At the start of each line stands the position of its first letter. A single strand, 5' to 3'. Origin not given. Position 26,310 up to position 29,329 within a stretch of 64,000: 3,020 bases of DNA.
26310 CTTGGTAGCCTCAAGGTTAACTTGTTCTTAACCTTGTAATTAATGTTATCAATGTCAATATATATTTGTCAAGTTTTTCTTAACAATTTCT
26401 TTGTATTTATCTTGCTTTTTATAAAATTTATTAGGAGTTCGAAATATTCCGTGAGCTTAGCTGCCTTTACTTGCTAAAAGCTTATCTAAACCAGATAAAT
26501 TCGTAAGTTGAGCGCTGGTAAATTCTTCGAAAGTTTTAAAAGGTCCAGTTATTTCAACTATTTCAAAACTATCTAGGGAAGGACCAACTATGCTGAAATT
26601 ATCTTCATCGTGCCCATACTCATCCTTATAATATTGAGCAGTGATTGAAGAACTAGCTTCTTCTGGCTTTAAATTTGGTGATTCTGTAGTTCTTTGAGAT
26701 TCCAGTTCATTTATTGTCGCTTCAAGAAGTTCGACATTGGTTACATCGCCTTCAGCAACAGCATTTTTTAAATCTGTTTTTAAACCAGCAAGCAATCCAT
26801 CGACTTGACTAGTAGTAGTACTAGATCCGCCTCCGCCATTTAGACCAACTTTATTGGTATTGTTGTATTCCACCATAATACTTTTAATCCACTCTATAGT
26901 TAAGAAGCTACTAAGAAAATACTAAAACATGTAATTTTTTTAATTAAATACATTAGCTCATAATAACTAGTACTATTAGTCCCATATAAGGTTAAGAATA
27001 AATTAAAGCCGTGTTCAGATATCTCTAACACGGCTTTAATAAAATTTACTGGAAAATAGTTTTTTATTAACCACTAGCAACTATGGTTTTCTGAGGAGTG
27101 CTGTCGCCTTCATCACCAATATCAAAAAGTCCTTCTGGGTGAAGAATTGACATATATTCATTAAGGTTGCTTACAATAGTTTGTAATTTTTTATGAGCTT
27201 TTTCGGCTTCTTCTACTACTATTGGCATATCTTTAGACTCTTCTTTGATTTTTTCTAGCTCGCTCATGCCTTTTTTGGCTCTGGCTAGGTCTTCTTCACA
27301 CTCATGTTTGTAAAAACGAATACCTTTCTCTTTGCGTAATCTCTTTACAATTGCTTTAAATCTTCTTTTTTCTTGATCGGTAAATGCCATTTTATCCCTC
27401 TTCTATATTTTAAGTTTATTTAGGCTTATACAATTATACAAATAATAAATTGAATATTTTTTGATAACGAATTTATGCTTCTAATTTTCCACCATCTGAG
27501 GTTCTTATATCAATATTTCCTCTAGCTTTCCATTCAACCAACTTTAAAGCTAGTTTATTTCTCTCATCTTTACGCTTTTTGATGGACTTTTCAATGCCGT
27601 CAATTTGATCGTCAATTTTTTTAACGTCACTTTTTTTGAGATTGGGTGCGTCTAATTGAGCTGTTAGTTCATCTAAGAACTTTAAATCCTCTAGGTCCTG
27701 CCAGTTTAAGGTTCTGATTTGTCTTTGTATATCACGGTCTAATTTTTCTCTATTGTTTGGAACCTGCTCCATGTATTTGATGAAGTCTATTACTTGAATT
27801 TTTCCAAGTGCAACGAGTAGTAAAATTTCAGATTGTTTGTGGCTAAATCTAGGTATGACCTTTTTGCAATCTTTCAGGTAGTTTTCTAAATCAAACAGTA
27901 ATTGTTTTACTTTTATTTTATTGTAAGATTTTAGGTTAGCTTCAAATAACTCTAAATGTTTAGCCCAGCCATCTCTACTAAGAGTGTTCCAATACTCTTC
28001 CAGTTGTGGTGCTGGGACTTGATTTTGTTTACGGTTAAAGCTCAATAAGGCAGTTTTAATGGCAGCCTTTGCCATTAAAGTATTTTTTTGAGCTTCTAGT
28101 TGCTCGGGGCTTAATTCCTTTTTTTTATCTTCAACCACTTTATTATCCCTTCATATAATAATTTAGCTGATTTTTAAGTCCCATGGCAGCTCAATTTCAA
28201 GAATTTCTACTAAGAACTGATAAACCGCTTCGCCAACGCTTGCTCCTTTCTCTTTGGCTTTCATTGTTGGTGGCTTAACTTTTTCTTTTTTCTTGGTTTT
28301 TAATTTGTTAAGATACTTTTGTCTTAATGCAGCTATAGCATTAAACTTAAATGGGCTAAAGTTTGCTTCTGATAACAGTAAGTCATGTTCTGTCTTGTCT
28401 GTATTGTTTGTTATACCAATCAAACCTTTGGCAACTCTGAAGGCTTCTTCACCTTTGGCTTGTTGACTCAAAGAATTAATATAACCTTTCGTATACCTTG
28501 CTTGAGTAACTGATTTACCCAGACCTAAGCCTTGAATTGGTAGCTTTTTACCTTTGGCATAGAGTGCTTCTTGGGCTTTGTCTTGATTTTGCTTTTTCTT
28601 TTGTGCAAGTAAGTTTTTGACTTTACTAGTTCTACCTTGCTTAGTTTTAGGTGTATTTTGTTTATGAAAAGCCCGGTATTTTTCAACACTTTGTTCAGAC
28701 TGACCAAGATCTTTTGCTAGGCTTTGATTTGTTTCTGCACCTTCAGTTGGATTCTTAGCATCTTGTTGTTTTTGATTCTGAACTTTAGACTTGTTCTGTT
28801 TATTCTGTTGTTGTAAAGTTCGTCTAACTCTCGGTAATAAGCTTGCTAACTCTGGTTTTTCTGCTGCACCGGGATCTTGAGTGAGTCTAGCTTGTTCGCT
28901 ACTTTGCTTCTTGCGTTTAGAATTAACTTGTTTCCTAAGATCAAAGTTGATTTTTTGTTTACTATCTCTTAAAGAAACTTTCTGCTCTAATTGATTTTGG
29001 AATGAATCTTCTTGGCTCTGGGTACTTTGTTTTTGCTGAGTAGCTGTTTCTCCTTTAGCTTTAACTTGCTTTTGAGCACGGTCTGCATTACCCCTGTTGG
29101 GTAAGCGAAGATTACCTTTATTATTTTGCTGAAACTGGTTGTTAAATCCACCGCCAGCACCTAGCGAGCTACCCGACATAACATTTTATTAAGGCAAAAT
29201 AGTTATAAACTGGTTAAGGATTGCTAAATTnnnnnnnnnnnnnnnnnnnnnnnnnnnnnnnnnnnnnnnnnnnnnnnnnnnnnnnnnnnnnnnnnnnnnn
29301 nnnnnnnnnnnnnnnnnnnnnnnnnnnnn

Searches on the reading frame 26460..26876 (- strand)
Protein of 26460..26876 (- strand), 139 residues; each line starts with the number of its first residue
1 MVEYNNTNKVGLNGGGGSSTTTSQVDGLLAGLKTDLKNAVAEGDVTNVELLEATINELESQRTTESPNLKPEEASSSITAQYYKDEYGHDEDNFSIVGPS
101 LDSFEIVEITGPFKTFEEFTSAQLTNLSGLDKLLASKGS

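Call 53: search_solved_structures(query=A5, max_evalue=10)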
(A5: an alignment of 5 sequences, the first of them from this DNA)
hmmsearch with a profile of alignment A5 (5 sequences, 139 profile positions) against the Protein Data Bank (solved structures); distinct sequences matched with E-value up to 10: 2.
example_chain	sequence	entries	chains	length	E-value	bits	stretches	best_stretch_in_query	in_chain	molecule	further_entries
3i24_A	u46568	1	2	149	0.13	15.8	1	50-109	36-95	HIT family hydrolase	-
4j7j_A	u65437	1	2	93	0.61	13.6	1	34-83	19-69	secreted protein EsxB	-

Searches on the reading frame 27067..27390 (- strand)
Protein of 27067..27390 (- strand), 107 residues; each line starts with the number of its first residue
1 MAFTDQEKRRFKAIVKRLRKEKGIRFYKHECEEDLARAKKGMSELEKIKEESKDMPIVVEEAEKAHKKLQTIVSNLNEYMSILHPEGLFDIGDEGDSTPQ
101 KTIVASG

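Call 3: search_protein_families(library=pfam, proteins=[window:27067-27390:-], max_evalue=0.01)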
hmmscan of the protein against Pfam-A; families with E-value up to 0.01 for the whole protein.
window:27067-27390:- (107 aa): 2 families
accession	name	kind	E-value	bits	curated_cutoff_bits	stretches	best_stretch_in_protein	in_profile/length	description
PF09311.16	Rab5-bind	-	0.0014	18.6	33.6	1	22-80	193-251/307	Rabaptin-like protein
PF18595.6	Nuf2_DHR10-like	-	0.0026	18.2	28.4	1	30-81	44-95/117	Nuf2, DHR10-like domain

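Call 4: search_protein_families(library=ncbifam, proteins=[window:27067-27390:-], max_evalue=0.01)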
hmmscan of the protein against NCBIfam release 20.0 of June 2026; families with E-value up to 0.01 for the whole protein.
window:27067-27390:- (107 aa): 0 families

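Call 54: search_solved_structures(query=A6, max_evalue=10)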
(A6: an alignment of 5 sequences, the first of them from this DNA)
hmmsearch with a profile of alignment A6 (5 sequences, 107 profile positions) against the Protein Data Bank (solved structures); distinct sequences matched with E-value up to 10: 25.
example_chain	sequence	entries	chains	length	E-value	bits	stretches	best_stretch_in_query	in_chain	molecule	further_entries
1wt6_A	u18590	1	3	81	0.0056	19.8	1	23-89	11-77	Myotonin-protein kinase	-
1vga_A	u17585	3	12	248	0.083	16.1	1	25-105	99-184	Triosephosphate isomerase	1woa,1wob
3pvf_A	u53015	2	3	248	0.11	15.6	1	25-104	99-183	Triosephosphate isomerase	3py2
3pwa_A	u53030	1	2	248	0.13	15.4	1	25-104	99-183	Triosephosphate isomerase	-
4yxg_A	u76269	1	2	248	0.22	14.7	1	25-104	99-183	Triosephosphate isomerase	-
2vfh_A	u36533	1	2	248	0.22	14.7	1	25-104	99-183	TRIOSEPHOSPHATE ISOMERASE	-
5bmx_A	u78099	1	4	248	0.22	14.7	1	25-104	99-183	Triosephosphate isomerase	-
3psw_A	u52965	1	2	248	0.22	14.7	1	25-104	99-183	Triosephosphate isomerase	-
4zz9_A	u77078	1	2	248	0.22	14.7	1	25-104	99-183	Triosephosphate isomerase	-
1lyx_A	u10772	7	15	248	0.22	14.7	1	25-104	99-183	Triosephosphate Isomerase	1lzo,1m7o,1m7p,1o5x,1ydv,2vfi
5brb_A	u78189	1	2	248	0.23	14.7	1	25-104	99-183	Triosephosphate isomerase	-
5bmw_A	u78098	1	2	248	0.23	14.7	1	25-104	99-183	Triosephosphate isomerase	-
5bnk_A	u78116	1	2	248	0.23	14.7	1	25-104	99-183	Triosephosphate isomerase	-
3psv_A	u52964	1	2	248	0.23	14.7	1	25-104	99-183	Triosephosphate isomerase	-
5gv4_A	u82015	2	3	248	0.23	14.6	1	25-104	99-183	Triosephosphate isomerase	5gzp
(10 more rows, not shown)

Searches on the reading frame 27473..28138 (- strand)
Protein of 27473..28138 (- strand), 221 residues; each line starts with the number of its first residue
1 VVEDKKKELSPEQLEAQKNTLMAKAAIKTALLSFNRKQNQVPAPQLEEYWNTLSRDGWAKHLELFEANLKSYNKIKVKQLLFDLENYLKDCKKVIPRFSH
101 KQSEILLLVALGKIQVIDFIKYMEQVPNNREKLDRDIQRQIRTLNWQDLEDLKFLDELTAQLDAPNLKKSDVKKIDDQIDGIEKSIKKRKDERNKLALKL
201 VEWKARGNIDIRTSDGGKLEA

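Call 3: search_protein_families(library=pfam, proteins=[window:27473-28138:-], max_evalue=0.01)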
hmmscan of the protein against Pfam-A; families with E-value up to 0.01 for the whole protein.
window:27473-28138:- (221 aa): 0 families

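Call 4: search_protein_families(library=ncbifam, proteins=[window:27473-28138:-], max_evalue=0.01)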
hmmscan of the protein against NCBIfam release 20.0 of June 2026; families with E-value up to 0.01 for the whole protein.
window:27473-28138:- (221 aa): 0 families

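Call 51: search_solved_structures(query=A3, max_evalue=10)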
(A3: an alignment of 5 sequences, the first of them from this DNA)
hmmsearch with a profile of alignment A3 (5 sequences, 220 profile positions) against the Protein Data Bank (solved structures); distinct sequences matched with E-value up to 10: 2.
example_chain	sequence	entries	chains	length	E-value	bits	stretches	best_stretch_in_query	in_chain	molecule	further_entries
2o7g_A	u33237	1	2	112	2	10.9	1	93-124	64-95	Probable RNA polymerase sigma-C factor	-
5h9d_C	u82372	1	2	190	2.5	10.6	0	62-88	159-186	Heptaprenyl diphosphate synthase (HEPPP synthase) subunit 1 family protein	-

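Call 89: find_homologous_proteins(query=A3, max_evalue=0.001)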
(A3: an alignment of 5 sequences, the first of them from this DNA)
Query A3 (5 sequences) (221 aa, profile of the alignment): 87 proteins with E <= 0.001 among 5393 candidates.
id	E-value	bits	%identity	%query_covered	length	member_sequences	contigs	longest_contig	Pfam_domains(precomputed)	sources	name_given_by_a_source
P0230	6.9e-127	439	82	100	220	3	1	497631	-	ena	-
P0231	3.6e-125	434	82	100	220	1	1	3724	-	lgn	-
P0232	7.1e-124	429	100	100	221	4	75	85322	-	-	-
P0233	1.9e-121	421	69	97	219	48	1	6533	-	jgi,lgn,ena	jgi:glutamate synthase domain-containing protein 3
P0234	6.2e-121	420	69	97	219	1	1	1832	-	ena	-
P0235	9.7e-121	419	70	98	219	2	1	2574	-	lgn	-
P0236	1.5e-118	412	71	97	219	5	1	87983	-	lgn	-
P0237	2.5e-117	408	68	100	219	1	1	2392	-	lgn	-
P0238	1.6e-107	376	68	89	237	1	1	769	-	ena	-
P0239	1.1e-105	370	68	88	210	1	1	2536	-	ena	-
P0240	1.4e-81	291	54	100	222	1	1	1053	-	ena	-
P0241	3.1e-79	283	55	93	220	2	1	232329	-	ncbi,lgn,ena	-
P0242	2.3e-76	274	54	96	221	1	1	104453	-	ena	-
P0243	5.4e-76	273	54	97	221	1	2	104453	-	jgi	jgi:hypothetical protein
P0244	1.6e-75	271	52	94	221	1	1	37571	-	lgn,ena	-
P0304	4.4e-63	231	47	98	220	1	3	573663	-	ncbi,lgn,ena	-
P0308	1.5e-62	229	48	92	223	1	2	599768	-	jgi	jgi:hypothetical protein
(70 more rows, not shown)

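Call 90: find_encoding_contigs(protein=P0304, flank=10000, max_places=1)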
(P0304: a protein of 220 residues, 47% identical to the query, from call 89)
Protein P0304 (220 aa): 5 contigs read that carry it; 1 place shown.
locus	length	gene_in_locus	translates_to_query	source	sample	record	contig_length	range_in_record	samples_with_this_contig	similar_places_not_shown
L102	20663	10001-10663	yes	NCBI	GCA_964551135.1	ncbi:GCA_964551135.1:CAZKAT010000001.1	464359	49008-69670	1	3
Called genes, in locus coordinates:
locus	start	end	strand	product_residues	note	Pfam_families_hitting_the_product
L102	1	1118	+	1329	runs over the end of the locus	-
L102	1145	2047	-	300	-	PF01743:PolyA_pol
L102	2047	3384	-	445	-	PF00275:EPSP_synthase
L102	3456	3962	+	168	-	-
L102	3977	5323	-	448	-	PF00330:Aconitase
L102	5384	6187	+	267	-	-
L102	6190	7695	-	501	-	PF00118:Cpn60_TCP1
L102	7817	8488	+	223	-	-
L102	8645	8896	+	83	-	-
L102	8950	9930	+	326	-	-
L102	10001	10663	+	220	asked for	-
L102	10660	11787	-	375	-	PF08240:ADH_N, PF00107:ADH_zinc_N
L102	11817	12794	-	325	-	-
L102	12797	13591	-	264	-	PF00293:NUDIX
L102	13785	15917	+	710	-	PF21033:RMD1-3 (weak), PF23914:TPR_CcmH_CycH, PF13432:TPR_16 (weak), PF14559:TPR_19, PF13432:TPR_16 (weak), PF14559:TPR_19 (weak), PF23914:TPR_CcmH_CycH, PF14559:TPR_19, +24 more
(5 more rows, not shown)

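Call 91: find_encoding_contigs(protein=P0241, flank=10000, max_places=1)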
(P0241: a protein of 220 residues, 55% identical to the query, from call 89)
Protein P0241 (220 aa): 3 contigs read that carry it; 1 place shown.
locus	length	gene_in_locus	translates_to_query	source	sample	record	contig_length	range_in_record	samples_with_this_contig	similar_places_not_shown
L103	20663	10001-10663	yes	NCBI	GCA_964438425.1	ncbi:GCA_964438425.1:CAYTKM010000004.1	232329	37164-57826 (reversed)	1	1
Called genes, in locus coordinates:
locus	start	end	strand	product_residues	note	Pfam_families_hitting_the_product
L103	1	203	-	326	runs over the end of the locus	PF13103:TonB_2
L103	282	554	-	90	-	-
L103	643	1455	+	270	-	-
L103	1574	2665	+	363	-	-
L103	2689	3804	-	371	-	PF02540:NAD_synthase (faint), PF00764:Arginosuc_synth (faint), PF03054:tRNA_Me_trans, PF20259:tRNA_Me_trans_M, PF20258:tRNA_Me_trans_C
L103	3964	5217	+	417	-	PF00669:Flagellin_N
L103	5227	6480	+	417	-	PF00669:Flagellin_N, PF00700:Flagellin_C (weak)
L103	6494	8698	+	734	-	PF22638:FlgK_D1, PF06429:Flg_bbr_C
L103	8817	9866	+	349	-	-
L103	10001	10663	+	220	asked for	-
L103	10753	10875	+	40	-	-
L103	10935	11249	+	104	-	-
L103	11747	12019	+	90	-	-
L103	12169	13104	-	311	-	PF01063:Aminotran_4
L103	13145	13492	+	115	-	PF03647:Tmemb_14 (weak)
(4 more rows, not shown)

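Call 98: find_encoding_contigs(protein=P0308, flank=10000, max_places=1)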
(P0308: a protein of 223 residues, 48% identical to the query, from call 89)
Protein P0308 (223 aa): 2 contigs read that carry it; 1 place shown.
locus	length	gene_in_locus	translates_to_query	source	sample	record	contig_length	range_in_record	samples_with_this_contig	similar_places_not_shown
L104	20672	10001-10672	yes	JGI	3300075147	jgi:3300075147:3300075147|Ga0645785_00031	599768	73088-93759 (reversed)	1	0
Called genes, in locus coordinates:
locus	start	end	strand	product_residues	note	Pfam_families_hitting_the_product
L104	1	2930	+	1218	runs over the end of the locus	PF05359:DUF748 (weak)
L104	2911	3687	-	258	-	PF01743:PolyA_pol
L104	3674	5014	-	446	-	PF00275:EPSP_synthase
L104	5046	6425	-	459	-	PF00330:Aconitase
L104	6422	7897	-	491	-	PF00118:Cpn60_TCP1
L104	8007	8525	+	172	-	-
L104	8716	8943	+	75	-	-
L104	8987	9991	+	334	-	-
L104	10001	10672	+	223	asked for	-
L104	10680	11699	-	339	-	PF08240:ADH_N, PF16912:Glu_dehyd_C, PF00107:ADH_zinc_N, PF13602:ADH_zinc_N_2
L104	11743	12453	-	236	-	-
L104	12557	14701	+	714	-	PF21033:RMD1-3, PF13432:TPR_16, PF14559:TPR_19, PF23914:TPR_CcmH_CycH, PF00515:TPR_1, PF07719:TPR_2 (weak), PF13414:TPR_11, PF14559:TPR_19, +17 more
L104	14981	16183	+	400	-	PF00579:tRNA-synt_1b, PF22421:SYY_C-terminal (weak), PF01479:S4 (weak)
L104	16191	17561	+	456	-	PF07536:HWE_HK, PF07568:HisKA_2, PF02518:HATPase_c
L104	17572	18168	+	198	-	PF00072:Response_reg, PF03861:ANTAR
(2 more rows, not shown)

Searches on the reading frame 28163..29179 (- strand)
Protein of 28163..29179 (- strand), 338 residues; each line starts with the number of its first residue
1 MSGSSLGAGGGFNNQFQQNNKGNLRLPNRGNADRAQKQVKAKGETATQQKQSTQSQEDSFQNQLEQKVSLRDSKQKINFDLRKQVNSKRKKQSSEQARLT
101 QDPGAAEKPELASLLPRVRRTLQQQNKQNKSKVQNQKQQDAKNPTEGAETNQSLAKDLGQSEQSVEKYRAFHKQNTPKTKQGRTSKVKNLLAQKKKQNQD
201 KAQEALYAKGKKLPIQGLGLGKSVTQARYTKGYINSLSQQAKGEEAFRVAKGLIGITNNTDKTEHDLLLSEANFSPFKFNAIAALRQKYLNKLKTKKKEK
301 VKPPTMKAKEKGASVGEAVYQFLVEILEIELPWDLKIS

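Call 3: search_protein_families(library=pfam, proteins=[window:28163-29179:-], max_evalue=0.01)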
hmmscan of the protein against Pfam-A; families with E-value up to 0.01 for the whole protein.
window:28163-29179:- (338 aa): 0 families

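Call 4: search_protein_families(library=ncbifam, proteins=[window:28163-29179:-], max_evalue=0.01)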
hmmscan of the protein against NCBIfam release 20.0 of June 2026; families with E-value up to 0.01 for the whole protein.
window:28163-29179:- (338 aa): 0 families

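Call 52: search_solved_structures(query=A4, max_evalue=10)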
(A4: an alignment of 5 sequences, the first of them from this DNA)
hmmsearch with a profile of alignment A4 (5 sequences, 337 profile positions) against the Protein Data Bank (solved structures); distinct sequences matched with E-value up to 10: 0.
